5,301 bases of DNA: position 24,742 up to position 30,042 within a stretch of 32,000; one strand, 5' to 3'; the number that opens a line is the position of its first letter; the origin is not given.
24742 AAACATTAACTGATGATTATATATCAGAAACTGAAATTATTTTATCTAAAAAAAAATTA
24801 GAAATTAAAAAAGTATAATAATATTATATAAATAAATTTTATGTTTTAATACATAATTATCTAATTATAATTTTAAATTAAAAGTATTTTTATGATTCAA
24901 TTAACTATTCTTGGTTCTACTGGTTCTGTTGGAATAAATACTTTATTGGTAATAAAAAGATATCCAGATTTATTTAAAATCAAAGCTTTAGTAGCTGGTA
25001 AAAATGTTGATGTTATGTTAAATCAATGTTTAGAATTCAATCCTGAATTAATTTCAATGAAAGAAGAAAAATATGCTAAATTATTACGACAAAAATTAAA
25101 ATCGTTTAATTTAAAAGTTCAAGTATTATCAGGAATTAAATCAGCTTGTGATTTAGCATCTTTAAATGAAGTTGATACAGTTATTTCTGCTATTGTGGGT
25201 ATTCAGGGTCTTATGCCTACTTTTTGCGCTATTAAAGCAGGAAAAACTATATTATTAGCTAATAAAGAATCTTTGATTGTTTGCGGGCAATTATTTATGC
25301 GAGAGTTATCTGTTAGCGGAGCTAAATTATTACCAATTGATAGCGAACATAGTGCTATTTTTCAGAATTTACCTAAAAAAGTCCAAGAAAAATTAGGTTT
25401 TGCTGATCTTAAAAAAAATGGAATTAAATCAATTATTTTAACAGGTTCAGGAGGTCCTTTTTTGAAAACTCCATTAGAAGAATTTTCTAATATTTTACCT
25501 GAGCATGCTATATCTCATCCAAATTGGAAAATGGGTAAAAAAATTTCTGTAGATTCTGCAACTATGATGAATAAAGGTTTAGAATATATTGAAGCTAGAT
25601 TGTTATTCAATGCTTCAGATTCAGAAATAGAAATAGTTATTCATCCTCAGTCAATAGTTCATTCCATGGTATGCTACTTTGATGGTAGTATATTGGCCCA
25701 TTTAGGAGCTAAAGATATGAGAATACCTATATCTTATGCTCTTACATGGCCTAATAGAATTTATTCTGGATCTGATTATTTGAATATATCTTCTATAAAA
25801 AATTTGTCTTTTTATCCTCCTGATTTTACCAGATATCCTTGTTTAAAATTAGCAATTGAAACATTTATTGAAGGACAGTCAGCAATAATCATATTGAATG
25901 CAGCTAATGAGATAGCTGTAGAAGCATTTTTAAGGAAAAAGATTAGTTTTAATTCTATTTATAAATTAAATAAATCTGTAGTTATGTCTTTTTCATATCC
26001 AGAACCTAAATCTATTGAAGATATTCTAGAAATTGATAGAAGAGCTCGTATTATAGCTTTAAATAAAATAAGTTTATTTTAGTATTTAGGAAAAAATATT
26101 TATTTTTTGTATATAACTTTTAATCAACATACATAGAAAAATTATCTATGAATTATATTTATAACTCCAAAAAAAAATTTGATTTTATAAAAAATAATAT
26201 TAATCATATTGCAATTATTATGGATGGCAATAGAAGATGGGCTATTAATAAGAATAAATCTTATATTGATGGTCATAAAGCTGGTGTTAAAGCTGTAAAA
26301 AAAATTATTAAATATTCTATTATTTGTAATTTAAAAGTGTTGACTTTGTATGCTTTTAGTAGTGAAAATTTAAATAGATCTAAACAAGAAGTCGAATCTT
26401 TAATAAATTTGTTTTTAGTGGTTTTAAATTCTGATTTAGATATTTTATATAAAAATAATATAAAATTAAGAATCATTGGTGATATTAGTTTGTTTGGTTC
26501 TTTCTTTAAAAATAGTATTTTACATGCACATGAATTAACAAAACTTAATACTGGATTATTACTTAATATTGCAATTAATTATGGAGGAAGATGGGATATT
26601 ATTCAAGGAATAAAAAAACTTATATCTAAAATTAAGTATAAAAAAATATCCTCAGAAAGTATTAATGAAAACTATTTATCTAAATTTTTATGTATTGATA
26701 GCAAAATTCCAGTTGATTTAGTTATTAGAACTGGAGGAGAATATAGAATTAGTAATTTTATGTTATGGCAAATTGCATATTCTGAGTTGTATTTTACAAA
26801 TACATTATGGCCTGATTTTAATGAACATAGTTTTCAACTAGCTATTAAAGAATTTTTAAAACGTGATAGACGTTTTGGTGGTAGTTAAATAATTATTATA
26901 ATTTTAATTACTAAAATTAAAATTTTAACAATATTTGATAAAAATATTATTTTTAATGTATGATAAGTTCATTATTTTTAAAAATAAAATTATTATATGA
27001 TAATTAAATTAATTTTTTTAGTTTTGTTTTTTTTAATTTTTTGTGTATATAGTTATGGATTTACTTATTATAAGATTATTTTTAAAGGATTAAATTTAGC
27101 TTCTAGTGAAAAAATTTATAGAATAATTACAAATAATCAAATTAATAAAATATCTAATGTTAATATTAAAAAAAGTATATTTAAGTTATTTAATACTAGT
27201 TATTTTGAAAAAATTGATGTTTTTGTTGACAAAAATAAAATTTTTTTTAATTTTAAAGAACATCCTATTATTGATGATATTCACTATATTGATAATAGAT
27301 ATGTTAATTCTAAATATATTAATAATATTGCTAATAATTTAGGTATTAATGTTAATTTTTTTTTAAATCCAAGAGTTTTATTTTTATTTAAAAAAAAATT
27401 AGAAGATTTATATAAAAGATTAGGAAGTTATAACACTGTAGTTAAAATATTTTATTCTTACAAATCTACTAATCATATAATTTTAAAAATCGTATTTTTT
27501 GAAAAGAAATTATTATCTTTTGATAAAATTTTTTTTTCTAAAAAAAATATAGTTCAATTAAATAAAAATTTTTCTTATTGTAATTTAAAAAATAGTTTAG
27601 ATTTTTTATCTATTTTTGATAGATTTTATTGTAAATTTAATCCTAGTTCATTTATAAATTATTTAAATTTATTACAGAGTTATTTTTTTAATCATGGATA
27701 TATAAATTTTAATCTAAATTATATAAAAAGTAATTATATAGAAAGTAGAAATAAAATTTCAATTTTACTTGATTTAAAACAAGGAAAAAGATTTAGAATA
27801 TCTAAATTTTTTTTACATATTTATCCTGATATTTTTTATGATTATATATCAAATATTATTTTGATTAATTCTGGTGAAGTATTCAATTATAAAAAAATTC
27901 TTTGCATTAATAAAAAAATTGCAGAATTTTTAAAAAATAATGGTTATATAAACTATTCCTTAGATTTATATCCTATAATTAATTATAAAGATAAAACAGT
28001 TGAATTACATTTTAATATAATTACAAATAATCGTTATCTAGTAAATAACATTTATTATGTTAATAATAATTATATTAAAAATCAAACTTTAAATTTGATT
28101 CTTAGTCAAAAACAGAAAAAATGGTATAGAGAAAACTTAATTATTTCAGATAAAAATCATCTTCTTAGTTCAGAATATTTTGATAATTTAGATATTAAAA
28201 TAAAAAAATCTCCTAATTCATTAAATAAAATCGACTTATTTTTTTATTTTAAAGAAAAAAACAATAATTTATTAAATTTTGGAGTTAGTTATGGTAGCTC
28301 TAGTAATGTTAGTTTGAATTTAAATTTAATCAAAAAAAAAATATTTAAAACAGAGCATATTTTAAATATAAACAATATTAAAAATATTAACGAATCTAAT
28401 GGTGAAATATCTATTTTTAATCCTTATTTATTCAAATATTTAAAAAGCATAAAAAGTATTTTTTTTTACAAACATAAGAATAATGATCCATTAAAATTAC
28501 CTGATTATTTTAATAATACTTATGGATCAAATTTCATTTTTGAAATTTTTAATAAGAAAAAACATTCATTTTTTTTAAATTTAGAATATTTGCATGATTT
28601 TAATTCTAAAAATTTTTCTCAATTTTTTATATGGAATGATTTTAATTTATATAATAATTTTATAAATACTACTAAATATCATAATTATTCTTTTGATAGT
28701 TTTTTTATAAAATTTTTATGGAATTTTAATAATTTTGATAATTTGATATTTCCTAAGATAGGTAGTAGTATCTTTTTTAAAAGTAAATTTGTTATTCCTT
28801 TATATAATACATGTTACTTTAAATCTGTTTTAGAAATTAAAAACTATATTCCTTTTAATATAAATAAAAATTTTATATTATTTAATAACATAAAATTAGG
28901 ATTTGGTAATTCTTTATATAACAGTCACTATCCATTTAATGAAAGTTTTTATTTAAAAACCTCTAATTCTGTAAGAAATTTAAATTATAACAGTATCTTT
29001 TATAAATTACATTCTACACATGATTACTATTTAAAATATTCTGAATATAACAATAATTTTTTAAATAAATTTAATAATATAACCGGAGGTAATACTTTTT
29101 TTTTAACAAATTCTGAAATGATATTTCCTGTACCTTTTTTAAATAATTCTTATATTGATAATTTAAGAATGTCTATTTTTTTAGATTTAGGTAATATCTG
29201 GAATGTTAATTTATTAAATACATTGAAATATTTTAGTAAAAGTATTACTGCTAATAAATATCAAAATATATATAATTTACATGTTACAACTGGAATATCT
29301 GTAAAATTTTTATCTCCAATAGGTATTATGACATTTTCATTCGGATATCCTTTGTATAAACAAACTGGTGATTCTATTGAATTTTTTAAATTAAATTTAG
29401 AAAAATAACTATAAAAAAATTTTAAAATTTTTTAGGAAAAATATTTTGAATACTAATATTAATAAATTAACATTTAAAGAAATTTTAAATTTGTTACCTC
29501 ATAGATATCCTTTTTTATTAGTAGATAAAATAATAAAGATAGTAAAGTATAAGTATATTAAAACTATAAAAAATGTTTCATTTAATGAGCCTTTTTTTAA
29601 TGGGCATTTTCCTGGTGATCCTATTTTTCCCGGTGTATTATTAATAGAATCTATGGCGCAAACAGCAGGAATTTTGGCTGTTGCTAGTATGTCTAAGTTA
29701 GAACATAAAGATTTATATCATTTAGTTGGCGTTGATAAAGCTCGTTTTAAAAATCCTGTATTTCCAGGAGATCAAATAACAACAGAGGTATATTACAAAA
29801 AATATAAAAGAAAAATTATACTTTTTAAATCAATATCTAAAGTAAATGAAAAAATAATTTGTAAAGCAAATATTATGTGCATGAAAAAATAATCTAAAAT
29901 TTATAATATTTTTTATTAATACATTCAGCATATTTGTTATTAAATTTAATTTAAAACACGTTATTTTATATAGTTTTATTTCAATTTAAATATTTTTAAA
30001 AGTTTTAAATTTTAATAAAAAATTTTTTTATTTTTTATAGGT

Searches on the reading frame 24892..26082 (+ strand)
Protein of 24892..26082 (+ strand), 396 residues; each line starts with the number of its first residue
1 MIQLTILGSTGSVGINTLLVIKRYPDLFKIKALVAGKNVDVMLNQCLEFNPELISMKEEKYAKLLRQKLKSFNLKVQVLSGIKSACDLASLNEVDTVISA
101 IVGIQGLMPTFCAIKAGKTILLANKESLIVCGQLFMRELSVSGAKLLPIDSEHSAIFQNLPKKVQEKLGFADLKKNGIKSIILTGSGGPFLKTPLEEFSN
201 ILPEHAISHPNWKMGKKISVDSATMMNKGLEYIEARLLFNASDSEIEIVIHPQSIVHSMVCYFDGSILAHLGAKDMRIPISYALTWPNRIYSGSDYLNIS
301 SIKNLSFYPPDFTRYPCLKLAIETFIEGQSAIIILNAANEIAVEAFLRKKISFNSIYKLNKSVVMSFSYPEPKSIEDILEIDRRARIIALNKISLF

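Call 47: search_protein_families(library=ncbifam, proteins=[window:24892-26082:+], max_evalue=0.00001)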
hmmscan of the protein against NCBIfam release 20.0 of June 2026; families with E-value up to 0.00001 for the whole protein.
window:24892-26082:+ (396 aa): 3 families
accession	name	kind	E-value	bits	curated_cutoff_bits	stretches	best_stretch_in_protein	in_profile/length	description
NF003938.0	PRK05447.1-1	equivalog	2.5e-184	612.9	515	1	1-394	1-394/398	1-deoxy-D-xylulose-5-phosphate reductoisomerase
TIGR00243.1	Dxr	equivalog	2.3e-153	510.7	315.7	1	3-392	3-383/389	1-deoxy-D-xylulose-5-phosphate reductoisomerase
NF009114.0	PRK12464.1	equivalog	6.5e-131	436.8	461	1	3-392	4-381/389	1-deoxy-D-xylulose-5-phosphate reductoisomerase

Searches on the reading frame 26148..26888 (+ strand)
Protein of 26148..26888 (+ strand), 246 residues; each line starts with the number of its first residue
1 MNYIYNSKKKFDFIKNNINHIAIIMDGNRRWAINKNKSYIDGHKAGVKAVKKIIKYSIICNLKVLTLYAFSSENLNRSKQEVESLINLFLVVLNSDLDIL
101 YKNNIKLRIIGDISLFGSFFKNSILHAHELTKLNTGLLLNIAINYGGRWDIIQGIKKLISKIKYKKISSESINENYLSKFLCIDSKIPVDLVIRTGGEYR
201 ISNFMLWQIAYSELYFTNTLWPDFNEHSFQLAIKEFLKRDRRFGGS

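Call 47: search_protein_families(library=ncbifam, proteins=[window:26148-26888:+], max_evalue=0.00001)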
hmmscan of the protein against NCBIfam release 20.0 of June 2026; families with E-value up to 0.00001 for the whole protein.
window:26148-26888:+ (246 aa): 16 families
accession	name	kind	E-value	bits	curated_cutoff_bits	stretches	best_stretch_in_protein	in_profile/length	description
NF007596.1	PRK10240.1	equivalog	6e-90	300.9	418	1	16-245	14-243/251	(2E,6E)-farnesyl-diphosphate-specific ditrans,polycis-undecaprenyl-diphosphate synthase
TIGR00055.1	uppS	equivalog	6.4e-84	280.9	109.55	1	19-244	3-228/228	polyprenyl diphosphate synthase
NF011405.0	PRK14830.1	equivalog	7e-82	274.8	304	1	15-245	19-250/251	undecaprenyl pyrophosphate synthase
NF011406.0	PRK14831.1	subfamily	4.1e-76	255.5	375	1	19-245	25-251/256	undecaprenyl pyrophosphate synthase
NF011407.0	PRK14833.1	equivalog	1.5e-69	234.2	325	1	15-245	2-231/233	di-trans,poly-cis-decaprenylcistransferase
NF011411.0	PRK14838.1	equivalog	2.5e-69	233.3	417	1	18-244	13-237/244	isoprenyl transferase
NF011408.0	PRK14834.1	equivalog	3e-69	233.2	348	1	16-245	16-245/252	isoprenyl transferase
NF011413.0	PRK14840.1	equivalog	1.4e-65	221.5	410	1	10-244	11-249/250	isoprenyl transferase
NF011410.0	PRK14837.1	equivalog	1.1e-63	214.9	342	1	19-244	8-229/230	undecaprenyl pyrophosphate synthase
NF011412.0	PRK14839.1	equivalog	4e-58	196.6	334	1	14-245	6-228/240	di-trans,poly-cis-decaprenylcistransferase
NF011404.0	PRK14829.1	equivalog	5.1e-58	196.4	372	1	13-245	25-258/260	isoprenyl transferase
NF011415.0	PRK14842.1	equivalog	4.2e-57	193.4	360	1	18-245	9-237/241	isoprenyl transferase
NF011403.0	PRK14828.1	equivalog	2.7e-56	190.8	348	1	15-244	26-257/258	isoprenyl transferase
NF011414.0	PRK14841.1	equivalog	1.7e-54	184.9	401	1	19-245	5-229/233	isoprenyl transferase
NF011402.0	PRK14827.1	equivalog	3.4e-48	164.5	535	1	19-245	69-295/296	decaprenyl diphosphate synthase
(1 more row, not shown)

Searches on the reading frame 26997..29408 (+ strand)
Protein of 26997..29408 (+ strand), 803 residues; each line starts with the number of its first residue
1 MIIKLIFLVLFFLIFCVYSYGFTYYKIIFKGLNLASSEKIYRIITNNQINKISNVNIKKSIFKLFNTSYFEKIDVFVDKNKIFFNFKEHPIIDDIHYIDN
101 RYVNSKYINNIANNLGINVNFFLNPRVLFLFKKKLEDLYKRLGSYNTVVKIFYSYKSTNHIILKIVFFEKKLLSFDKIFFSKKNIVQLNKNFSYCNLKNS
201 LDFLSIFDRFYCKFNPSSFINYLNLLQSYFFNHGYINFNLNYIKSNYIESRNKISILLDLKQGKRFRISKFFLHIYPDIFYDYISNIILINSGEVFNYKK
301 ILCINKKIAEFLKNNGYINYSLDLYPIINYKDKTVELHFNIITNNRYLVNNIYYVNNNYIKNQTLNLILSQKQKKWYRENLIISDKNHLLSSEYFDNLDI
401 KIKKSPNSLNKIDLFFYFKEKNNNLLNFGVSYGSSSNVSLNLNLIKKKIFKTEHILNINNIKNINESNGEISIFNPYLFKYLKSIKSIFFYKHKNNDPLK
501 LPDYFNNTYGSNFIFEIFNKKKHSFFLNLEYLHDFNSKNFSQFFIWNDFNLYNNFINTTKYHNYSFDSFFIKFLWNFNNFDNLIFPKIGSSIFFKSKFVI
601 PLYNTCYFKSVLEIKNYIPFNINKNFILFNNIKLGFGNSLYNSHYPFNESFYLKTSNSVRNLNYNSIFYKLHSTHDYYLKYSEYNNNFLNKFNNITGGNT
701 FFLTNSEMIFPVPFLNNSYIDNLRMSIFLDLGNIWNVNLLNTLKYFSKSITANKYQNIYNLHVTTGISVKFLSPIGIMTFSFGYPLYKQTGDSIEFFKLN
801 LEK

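Call 47: search_protein_families(library=ncbifam, proteins=[window:26997-29408:+], max_evalue=0.00001)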
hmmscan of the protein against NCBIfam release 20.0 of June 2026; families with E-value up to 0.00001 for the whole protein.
window:26997-29408:+ (803 aa): 3 families
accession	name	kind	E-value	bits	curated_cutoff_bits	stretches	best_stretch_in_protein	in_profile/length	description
NF008287.0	PRK11067.1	subfamily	9.6e-104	348.3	1181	1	5-802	6-799/802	outer membrane protein assembly factor BamA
TIGR03303.1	OM_YaeT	equivalog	2.1e-100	337.2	297.15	1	24-802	3-738/741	outer membrane protein assembly factor BamA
NF047950.2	ATportTamA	equivalog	9e-09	34.4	625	0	332-446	167-281/569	autotransporter assembly complex protein TamA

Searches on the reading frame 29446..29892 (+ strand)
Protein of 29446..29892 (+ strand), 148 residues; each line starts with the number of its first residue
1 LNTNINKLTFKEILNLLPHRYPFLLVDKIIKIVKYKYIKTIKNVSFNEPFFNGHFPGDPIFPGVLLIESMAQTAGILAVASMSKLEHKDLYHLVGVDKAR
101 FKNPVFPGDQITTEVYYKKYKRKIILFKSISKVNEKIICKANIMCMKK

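Call 47: search_protein_families(library=ncbifam, proteins=[window:29446-29892:+], max_evalue=0.00001)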
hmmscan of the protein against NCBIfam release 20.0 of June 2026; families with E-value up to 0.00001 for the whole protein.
window:29446-29892:+ (148 aa): 6 families
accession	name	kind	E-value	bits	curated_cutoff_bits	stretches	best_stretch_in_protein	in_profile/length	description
NF000582.1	PRK00006.1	equivalog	2.6e-54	182.9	113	1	10-146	2-136/137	3-hydroxyacyl-ACP dehydratase FabZ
TIGR01750.1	fabZ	equivalog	2.6e-52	176.4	155.15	1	9-146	2-140/141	3-hydroxyacyl-ACP dehydratase FabZ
NF009667.0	PRK13188.1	equivalog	2.7e-48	164.8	465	1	8-145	321-457/464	bifunctional UDP-3-O-[3-hydroxymyristoyl] N-acetylglucosamine deacetylase/3-hydroxyacyl-ACP dehydratase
NF058663.1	cispen_cyc_AmcE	equivalog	2.8e-23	82.7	140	1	7-141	3-136/153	cispentacin biosynthesis cyclizing decarboxylase AmcE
NF003509.0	PRK05174.1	equivalog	2.9e-08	33.7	124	1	21-126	32-141/172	bifunctional 3-hydroxydecanoyl-ACP dehydratase/trans-2-decenoyl-ACP isomerase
TIGR01749.1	fabA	equivalog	2.3e-06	27.7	238.15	1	22-125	30-137/169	3-hydroxyacyl-[acyl-carrier-protein] dehydratase FabA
